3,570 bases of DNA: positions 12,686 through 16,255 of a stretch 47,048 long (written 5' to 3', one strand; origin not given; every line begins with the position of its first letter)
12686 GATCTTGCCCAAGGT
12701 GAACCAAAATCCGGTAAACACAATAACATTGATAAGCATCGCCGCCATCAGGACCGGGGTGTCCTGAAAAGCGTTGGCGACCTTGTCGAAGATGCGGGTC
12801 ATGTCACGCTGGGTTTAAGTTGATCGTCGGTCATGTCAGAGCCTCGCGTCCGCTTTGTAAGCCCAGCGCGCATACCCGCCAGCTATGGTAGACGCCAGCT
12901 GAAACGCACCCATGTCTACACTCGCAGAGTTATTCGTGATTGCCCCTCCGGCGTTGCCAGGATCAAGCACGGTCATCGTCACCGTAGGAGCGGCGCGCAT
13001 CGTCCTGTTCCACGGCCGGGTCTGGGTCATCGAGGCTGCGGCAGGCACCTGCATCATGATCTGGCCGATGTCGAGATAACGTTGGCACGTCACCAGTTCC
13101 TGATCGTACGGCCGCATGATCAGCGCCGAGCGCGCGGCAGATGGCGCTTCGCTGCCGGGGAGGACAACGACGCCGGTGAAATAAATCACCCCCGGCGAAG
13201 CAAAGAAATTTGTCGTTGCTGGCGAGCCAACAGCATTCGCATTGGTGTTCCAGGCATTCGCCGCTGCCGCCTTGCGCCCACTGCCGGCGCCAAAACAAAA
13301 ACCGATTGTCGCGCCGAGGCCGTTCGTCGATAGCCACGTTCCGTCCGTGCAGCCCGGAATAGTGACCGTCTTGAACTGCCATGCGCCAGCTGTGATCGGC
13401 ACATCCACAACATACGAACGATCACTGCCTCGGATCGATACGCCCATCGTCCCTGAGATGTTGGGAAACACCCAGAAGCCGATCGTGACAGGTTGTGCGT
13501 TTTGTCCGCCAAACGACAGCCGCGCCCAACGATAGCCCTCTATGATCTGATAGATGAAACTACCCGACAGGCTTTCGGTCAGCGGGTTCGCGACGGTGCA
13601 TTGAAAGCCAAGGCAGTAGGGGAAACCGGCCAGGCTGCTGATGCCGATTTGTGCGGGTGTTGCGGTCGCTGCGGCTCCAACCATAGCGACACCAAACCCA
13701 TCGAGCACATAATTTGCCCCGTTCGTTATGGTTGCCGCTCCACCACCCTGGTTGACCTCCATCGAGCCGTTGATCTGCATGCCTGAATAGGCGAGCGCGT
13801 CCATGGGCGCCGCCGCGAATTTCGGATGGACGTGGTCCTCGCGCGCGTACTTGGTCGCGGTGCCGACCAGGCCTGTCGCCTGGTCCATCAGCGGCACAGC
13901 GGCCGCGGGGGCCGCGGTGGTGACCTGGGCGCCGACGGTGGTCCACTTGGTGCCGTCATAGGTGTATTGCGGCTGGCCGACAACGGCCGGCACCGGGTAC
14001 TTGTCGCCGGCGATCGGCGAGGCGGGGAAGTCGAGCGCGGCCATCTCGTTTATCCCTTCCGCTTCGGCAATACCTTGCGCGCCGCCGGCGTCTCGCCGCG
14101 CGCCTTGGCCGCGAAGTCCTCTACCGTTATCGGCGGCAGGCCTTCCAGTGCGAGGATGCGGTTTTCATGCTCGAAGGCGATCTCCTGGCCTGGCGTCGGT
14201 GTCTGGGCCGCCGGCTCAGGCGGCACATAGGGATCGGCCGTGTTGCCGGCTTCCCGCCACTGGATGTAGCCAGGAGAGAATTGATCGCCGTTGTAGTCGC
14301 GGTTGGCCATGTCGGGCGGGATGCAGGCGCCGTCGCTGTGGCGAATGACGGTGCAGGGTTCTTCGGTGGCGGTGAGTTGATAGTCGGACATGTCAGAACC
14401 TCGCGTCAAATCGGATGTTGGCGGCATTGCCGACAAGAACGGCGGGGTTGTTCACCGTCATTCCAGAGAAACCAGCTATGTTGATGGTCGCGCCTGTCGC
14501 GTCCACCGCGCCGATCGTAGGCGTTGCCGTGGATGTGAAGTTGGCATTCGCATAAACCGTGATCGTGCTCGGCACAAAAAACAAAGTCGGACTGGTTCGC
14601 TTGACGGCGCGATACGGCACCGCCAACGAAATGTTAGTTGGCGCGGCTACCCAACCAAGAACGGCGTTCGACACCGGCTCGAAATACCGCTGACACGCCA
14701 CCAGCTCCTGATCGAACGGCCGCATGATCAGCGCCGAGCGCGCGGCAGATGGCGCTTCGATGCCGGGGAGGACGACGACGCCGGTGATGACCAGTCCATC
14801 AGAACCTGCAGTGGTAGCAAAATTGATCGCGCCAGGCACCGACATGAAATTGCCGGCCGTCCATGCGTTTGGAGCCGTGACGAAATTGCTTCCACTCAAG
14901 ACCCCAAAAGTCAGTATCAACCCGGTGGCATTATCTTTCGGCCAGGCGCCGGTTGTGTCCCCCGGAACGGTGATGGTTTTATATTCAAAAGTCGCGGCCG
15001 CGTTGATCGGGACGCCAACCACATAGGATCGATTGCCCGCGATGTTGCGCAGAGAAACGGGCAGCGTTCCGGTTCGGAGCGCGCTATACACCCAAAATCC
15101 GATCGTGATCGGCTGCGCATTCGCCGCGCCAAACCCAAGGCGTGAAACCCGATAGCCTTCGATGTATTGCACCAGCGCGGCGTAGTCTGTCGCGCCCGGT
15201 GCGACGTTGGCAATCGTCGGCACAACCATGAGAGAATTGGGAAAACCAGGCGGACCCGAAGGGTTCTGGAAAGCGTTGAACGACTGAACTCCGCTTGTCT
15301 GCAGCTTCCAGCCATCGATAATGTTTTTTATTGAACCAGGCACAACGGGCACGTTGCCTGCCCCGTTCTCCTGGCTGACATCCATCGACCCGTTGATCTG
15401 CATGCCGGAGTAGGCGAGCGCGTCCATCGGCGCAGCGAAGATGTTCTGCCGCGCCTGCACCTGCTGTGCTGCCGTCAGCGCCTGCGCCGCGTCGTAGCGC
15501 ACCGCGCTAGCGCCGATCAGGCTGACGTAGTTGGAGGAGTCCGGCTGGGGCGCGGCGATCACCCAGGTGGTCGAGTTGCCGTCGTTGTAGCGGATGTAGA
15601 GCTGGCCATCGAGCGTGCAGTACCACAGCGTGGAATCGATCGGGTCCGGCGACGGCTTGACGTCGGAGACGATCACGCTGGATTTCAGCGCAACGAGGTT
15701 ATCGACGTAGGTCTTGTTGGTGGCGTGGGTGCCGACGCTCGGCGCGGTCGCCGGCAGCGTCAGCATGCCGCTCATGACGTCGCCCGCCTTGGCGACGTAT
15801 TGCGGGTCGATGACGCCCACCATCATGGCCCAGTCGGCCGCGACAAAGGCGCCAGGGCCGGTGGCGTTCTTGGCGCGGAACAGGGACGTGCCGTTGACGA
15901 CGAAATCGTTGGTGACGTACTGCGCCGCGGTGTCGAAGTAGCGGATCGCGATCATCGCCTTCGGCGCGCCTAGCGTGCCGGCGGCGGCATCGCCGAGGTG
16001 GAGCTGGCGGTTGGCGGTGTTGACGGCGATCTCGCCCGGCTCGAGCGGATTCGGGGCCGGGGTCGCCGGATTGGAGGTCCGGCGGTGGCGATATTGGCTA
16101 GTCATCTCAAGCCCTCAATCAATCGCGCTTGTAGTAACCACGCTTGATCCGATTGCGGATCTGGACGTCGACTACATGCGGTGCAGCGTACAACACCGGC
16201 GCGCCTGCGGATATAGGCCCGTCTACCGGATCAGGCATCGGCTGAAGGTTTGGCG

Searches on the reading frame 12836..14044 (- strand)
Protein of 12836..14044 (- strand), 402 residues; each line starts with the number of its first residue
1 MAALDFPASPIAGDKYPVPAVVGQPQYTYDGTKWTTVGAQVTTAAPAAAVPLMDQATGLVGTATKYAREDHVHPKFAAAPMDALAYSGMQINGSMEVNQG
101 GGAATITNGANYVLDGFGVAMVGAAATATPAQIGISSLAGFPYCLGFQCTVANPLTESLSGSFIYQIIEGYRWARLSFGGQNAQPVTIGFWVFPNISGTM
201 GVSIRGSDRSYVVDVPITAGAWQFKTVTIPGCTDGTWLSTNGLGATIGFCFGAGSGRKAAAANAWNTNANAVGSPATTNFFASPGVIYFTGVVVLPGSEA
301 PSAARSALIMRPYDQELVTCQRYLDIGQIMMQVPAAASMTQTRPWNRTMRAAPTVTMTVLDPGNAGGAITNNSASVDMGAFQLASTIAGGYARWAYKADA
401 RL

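Call 11: search_protein_families(library=phrogs, proteins=[window:12836-14044:-], max_evalue=0.00001)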
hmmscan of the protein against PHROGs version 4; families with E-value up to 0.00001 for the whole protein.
window:12836-14044:- (402 aa): 1 family
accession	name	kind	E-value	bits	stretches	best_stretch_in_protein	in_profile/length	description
phrog_4492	-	tail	4.7e-21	75.7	1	91-377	796-1052/1096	tail fiber protein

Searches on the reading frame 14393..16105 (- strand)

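Call 11: search_protein_families(library=phrogs, proteins=[window:14393-16105:-], max_evalue=0.00001)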
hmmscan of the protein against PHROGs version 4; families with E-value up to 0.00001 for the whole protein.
window:14393-16105:- (570 aa): 1 family
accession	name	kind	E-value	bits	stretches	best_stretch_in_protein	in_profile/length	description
phrog_35687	-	unknown function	3e-09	36.7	1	290-435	377-525/653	-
